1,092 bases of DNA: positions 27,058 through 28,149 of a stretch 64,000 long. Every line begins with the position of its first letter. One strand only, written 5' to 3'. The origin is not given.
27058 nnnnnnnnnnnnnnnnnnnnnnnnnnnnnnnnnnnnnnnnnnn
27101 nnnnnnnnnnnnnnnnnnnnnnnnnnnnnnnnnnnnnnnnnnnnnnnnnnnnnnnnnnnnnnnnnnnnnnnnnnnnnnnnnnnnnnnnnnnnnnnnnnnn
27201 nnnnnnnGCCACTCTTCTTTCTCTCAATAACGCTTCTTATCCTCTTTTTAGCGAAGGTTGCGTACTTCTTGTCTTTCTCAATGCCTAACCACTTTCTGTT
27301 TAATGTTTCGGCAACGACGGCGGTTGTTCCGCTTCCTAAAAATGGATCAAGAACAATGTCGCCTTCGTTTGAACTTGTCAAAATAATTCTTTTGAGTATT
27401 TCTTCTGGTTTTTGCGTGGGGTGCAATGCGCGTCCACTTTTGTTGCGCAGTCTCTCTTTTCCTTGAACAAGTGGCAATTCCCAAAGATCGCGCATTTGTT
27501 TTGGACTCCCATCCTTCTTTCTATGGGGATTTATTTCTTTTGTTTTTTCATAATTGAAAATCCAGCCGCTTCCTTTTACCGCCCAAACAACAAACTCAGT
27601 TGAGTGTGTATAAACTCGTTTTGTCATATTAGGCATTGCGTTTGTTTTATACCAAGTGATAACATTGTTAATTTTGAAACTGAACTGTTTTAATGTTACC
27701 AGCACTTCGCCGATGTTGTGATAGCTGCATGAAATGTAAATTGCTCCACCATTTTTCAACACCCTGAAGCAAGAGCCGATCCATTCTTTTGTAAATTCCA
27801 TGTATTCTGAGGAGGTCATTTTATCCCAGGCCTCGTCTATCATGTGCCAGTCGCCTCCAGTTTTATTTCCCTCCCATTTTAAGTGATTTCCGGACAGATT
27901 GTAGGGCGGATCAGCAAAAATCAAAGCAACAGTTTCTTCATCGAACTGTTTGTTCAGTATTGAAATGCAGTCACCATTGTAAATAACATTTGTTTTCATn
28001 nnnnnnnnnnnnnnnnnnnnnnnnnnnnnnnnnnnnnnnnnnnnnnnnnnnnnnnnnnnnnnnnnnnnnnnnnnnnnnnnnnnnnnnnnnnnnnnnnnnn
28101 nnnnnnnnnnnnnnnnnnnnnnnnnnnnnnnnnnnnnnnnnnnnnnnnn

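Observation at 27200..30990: Second foreign island: D12 methyltransferase, 605-aa AlwI/N.BstNBI/PleI-like endonuclease and beta-class methyltransferase as one translationally coupled operon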

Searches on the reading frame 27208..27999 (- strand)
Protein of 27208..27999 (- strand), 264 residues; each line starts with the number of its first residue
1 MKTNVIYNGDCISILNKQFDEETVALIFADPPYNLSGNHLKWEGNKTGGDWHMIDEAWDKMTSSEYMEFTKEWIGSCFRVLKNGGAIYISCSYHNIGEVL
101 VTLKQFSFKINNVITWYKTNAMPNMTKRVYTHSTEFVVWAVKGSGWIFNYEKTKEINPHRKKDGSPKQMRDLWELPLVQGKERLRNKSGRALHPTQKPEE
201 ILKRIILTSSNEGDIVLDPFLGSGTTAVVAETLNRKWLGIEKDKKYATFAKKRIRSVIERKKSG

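Call 3: search_protein_families(library=pfam, proteins=[window:27208-27999:-], max_evalue=0.01)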
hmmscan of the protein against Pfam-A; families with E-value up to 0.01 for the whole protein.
window:27208-27999:- (264 aa): 2 families
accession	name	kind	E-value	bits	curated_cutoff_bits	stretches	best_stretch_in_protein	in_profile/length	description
PF01555.25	N6_N4_Mtase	-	2e-59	201.7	26.7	1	24-252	1-221/221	DNA methylase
PF03602.21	Cons_hypoth95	-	0.0023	18.1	24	0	7-36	97-126/182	Conserved hypothetical protein 95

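Call 4: search_protein_families(library=ncbifam, proteins=[window:27208-27999:-], max_evalue=0.01)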
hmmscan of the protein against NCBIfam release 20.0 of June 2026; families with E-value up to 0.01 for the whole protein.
window:27208-27999:- (264 aa): 3 families
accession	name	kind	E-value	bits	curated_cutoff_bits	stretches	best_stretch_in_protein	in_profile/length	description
NF050803.1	DnaMtaseCcrMCaul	equivalog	2.7e-73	246.9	830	1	3-260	3-253/350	adenine-specific DNA-methyltransferase CcrM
NF008572.0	PRK11524.1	equivalog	1.9e-38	132.3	292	1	3-257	14-259/294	adenine-specific DNA-methyltransferase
NF010253.0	PRK13699.1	subfamily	4.4e-18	65.8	244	1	187-258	138-209/226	DNA methyltransferase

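Call 19: search_solved_structures(query=window:27208-27999:-, max_evalue=0.001)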
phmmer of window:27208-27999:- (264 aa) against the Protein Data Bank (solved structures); distinct sequences matched with E-value up to 0.001: 13.
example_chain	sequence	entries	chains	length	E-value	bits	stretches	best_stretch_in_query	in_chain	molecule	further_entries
6pbd_A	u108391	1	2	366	3.5e-56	193.6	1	5-258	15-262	Modification methylase CcrMI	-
5hek_A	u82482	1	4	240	8e-33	117.1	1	6-259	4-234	Adenine specific DNA methyltransferase (DpnA)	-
5hfj_A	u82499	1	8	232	2.9e-32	115.2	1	6-255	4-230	Adenine specific DNA methyltransferase (DpnA)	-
1g60_A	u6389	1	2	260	1e-25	93.7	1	3-250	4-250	Adenine-specific Methyltransferase MboIIA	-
9c3u_A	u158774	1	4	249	1.7e-22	83.2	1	21-256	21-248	Methyltransferase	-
8urk_A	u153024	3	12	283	1.8e-22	83.1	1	21-257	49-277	Methyltransferase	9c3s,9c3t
8s9m_A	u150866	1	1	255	2.6e-14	56.4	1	20-254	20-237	DNA cytosine-N4 methyltransferase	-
8s9n_A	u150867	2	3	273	3.3e-14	56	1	20-254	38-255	DNA cytosine-N4 methyltransferase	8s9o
1nw8_A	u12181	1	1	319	6e-14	55.2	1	9-236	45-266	MODIFICATION METHYLASE RSRI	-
1eg2_A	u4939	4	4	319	7.3e-14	54.9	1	9-236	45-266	MODIFICATION METHYLASE RSRI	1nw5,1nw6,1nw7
2zie_A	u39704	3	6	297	5.4e-10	42.2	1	192-255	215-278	Putative modification methylase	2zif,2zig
1boo_A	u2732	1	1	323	8.1e-08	35.1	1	189-250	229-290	PROTEIN (N-4 CYTOSINE-SPECIFIC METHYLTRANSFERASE PVU II)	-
6k0w_B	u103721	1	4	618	2.4e-06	30.3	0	196-236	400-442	Adenine specific DNA methyltransferase (Mod)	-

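Call 39: search_solved_structures(query=window:27208-27999:-, max_evalue=1e-40, show_alignments=1)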
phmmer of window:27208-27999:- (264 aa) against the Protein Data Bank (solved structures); distinct sequences matched with E-value up to 1e-40: 1.
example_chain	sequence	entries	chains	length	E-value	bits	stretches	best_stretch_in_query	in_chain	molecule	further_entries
6pbd_A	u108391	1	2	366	3.5e-56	193.6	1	5-258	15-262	Modification methylase CcrMI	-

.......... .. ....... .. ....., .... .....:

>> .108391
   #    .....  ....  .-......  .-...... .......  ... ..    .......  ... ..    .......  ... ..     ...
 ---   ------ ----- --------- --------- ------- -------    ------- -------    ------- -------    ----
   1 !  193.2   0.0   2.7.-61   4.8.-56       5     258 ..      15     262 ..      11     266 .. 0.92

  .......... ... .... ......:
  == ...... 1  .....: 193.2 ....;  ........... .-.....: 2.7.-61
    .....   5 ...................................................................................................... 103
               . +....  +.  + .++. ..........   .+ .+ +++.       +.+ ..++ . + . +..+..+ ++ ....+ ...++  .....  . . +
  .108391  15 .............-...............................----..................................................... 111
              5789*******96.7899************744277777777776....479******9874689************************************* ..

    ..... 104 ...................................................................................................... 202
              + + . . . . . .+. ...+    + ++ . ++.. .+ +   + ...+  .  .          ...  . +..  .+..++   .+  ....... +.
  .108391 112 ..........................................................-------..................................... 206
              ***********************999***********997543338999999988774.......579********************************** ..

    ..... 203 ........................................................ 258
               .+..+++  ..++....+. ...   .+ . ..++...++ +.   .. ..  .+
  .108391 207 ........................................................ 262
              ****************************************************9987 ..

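Call 74: find_homologous_proteins(query=window:27208-27999:-, max_evalue=1e-20)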
Query window:27208-27999:- (264 aa): 6979 proteins with E <= 1e-20 among 8000 candidates; the best 120 are listed.
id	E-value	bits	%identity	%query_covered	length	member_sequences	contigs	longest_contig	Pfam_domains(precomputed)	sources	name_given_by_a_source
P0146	5.6e-175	598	97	100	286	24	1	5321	PF01555.25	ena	-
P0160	1.3e-135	469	76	97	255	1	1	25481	PF01555.25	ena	-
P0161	3.3e-134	464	74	96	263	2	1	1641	PF01555.25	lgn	-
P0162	4.9e-134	464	73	97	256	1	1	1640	PF01555.25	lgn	-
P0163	8.2e-134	463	75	97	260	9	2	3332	PF01555.25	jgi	-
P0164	9.3e-134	463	74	97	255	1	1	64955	PF01555.25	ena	-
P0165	1.1e-133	463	72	99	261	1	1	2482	PF01555.25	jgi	jgi:site-specific DNA-methyltransferase (adenine-specific)/modification methylase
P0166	1.1e-133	463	73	97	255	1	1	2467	PF01555.25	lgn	-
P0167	3.6e-133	461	74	97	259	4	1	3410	PF01555.25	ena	-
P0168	4.2e-133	461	73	97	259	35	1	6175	PF01555.25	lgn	-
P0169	4.6e-133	461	73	97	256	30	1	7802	PF01555.25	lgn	-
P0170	4.7e-133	461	75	97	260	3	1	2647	PF01555.25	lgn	-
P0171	4.7e-133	461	73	97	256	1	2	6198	PF01555.25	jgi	jgi:site-specific DNA-methyltransferase (adenine-specific)/modification methylase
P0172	5.2e-133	460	73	97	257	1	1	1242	PF01555.25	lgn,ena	-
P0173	5.8e-133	460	73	97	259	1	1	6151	PF01555.25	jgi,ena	-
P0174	6.5e-133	460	74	96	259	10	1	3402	PF01555.25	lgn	-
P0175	1.3e-132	459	74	97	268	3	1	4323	PF01555.25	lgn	-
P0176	2.2e-132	458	73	97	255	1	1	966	PF01555.25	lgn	-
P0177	2.2e-132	458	72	97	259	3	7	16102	PF01555.25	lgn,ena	-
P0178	2.4e-132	458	73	96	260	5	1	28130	PF01555.25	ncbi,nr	ncbi:MAG: site-specific DNA-methyltransferase [Candidatus Jacksonbacteria bacterium]|nr:site-specifi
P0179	2.7e-132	458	72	98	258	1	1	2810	PF01555.25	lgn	-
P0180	3.3e-132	458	74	96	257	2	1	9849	PF01555.25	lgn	-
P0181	3.6e-132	458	73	97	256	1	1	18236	PF01555.25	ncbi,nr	ncbi:MAG: site-specific DNA-methyltransferase [Gammaproteobacteria bacterium]|nr:site-specific DNA-m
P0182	3.7e-132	458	72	97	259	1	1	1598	PF01555.25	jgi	jgi:site-specific DNA-methyltransferase (adenine-specific)/modification methylase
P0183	4.6e-132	457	73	97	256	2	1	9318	PF01555.25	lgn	-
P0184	4.7e-132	457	73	96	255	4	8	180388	PF01555.25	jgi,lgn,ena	-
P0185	6.3e-132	457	72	97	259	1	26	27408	PF01555.25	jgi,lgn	jgi:site-specific DNA-methyltransferase (adenine-specific)/modification methylase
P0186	6.8e-132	457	72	97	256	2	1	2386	PF01555.25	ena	-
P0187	6.9e-132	457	72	99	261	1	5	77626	PF01555.25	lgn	-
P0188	6.9e-132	457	73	97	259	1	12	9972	PF01555.25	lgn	-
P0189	9.6e-132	456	72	98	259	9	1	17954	PF01555.25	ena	-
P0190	1.3e-131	456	72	97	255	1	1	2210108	PF01555.25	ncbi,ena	-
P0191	1.3e-131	456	73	97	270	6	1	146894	PF01555.25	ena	-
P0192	1.5e-131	456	73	97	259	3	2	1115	PF01555.25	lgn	-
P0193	1.5e-131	456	74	97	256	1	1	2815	PF01555.25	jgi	-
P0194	1.5e-131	456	72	97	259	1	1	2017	PF01555.25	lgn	-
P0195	1.7e-131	455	71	98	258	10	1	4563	PF01555.25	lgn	-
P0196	1.8e-131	455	72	97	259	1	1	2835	PF01555.25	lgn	-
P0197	2.5e-131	455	72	97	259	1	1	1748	PF01555.25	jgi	jgi:site-specific DNA-methyltransferase (adenine-specific)/modification methylase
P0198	3.0e-131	455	73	96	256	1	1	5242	PF01555.25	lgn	-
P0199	3.1e-131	455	72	97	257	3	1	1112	PF01555.25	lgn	-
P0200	3.3e-131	454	71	97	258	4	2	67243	PF01555.25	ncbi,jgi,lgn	-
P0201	3.5e-131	454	73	97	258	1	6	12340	PF01555.25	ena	-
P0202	4.0e-131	454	73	97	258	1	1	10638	PF01555.25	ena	-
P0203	4.2e-131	454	73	97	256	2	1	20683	PF01555.25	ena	-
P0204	4.4e-131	454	72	97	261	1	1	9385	PF01555.25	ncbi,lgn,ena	-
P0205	4.5e-131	454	72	97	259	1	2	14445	PF01555.25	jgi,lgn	jgi:site-specific DNA-methyltransferase (adenine-specific)/modification methylase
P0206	4.8e-131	454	73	96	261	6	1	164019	PF01555.25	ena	-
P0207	5.5e-131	454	74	97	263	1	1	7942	PF01555.25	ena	-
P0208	5.7e-131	454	71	97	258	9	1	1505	PF01555.25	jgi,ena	-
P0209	6.6e-131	453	73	97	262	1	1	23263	PF01555.25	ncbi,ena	-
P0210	8.5e-131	453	73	97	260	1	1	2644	PF01555.25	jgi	jgi:site-specific DNA-methyltransferase (adenine-specific)/modification methylase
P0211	9.0e-131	453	73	96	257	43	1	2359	PF01555.25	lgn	-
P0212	9.4e-131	453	72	97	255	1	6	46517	PF01555.25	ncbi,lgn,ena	-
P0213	9.7e-131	453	72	97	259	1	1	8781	PF01555.25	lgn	-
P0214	1.2e-130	453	72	97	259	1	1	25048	PF01555.25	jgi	-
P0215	1.3e-130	453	72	96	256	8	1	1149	PF01555.25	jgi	jgi:site-specific DNA-methyltransferase (adenine-specific)/modification methylase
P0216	1.4e-130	452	72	97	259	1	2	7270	PF01555.25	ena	-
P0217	1.4e-130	452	72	97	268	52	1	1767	PF01555.25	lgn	-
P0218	1.4e-130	452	73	97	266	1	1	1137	PF01555.25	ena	-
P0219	1.5e-130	452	73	97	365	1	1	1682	PF18743.8,PF01555.25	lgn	-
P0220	2.2e-130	452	73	96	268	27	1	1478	PF01555.25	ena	-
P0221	2.3e-130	452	73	97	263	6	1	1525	PF01555.25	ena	-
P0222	2.3e-130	452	74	98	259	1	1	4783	PF01555.25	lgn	-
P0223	2.4e-130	452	73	97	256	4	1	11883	PF01555.25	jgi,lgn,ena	-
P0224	2.4e-130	452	73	97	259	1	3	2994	PF01555.25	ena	-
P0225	2.5e-130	452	72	97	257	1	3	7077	PF01555.25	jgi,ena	-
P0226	2.6e-130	452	71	98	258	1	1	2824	PF01555.25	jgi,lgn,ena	jgi:site-specific DNA-methyltransferase (adenine-specific)/modification methylase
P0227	2.8e-130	451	73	96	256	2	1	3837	PF01555.25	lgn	-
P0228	2.9e-130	451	72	97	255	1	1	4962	PF13847.13,PF01555.25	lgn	-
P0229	3.1e-130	451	72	97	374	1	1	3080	PF01555.25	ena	-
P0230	3.1e-130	451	73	96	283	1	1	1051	PF01555.25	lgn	-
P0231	3.7e-130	451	70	96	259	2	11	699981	PF01555.25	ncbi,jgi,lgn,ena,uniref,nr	ncbi:DNA methylase [candidate division Kazan bacterium RIFCSPHIGHO2_01_FULL_44_14]|uniref:Methyltran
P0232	3.7e-130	451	73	97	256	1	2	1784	PF01555.25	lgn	-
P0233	3.7e-130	451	72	98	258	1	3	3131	PF01555.25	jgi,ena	-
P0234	4.0e-130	451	73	97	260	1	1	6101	PF01555.25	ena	-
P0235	4.6e-130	451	73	91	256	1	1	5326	PF01555.25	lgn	-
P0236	4.8e-130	451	72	97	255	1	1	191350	PF01555.25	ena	-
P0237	5.4e-130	451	74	96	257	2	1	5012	PF01555.25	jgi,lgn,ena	-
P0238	5.8e-130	450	73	96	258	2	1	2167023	PF13847.13,PF01555.25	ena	-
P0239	5.9e-130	450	73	96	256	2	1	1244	PF01555.25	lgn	-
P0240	6.4e-130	450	72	97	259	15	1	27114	PF01555.25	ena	-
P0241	6.5e-130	450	73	97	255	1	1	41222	PF01555.25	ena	-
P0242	7.2e-130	450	71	97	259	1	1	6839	PF01555.25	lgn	-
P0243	8.7e-130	450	72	97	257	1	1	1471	PF01555.25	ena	-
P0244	9.0e-130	450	72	96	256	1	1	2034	PF01555.25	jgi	jgi:site-specific DNA-methyltransferase (adenine-specific)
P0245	9.0e-130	450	71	97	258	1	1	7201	PF01555.25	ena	-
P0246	9.4e-130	450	72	97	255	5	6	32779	PF01555.25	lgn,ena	-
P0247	1.1e-129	450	71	97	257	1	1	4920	PF01555.25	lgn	-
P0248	1.5e-129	449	71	97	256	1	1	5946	PF01555.25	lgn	-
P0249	1.9e-129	449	73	96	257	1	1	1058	PF01555.25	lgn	-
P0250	1.9e-129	449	71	97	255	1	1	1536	PF01555.25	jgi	-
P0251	2.1e-129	449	70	97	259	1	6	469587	PF01555.25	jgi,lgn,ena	jgi:site-specific DNA-methyltransferase (adenine-specific)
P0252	2.2e-129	449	74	97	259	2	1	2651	PF01555.25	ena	-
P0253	2.2e-129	449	71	97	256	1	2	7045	PF01555.25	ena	-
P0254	2.3e-129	448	72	97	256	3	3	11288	PF01555.25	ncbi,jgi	-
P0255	2.3e-129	448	70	97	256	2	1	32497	PF01555.25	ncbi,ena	-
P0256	2.5e-129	448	72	97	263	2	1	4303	PF01555.25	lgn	-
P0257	2.9e-129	448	72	97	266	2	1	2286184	PF01555.25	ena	-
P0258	3.0e-129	448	72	96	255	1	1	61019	PF01555.25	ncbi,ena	-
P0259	3.6e-129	448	71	97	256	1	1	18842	PF01555.25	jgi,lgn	-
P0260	3.8e-129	448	72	96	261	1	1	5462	PF01555.25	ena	-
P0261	3.9e-129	448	71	97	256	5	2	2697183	PF01555.25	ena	-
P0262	4.0e-129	448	73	97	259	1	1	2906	PF01555.25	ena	-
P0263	4.2e-129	448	72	96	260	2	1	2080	PF01555.25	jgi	-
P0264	4.3e-129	448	73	96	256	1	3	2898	PF01555.25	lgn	-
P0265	5.2e-129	447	72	96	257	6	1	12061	PF01555.25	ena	-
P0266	5.3e-129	447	71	97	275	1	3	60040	PF01555.25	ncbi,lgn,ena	-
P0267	5.4e-129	447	71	97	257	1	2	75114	PF01555.25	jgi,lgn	jgi:site-specific DNA-methyltransferase (adenine-specific)/modification methylase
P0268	6.2e-129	447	71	97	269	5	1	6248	PF01555.25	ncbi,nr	ncbi:MAG: site-specific DNA-methyltransferase [Candidatus Dadabacteria bacterium]|nr:site-specific D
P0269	6.2e-129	447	72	97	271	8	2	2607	PF01555.25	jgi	-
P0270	6.2e-129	447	73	96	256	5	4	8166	PF01555.25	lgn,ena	-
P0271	6.3e-129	447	72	97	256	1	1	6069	PF01555.25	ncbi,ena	-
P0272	6.4e-129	447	71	97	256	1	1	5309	PF01555.25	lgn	-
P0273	6.9e-129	447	73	97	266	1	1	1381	PF01555.25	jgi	jgi:site-specific DNA-methyltransferase (adenine-specific)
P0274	7.2e-129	447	73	97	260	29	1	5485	PF01555.25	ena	-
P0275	9.8e-129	446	68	99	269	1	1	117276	PF03602.22,PF01555.25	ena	-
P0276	1.0e-128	446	72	97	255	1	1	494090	PF01555.25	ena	-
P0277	1.1e-128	446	70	99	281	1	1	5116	PF01555.25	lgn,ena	-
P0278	1.3e-128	446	71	96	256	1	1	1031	PF01170.25,PF01555.25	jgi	jgi:site-specific DNA-methyltransferase (adenine-specific)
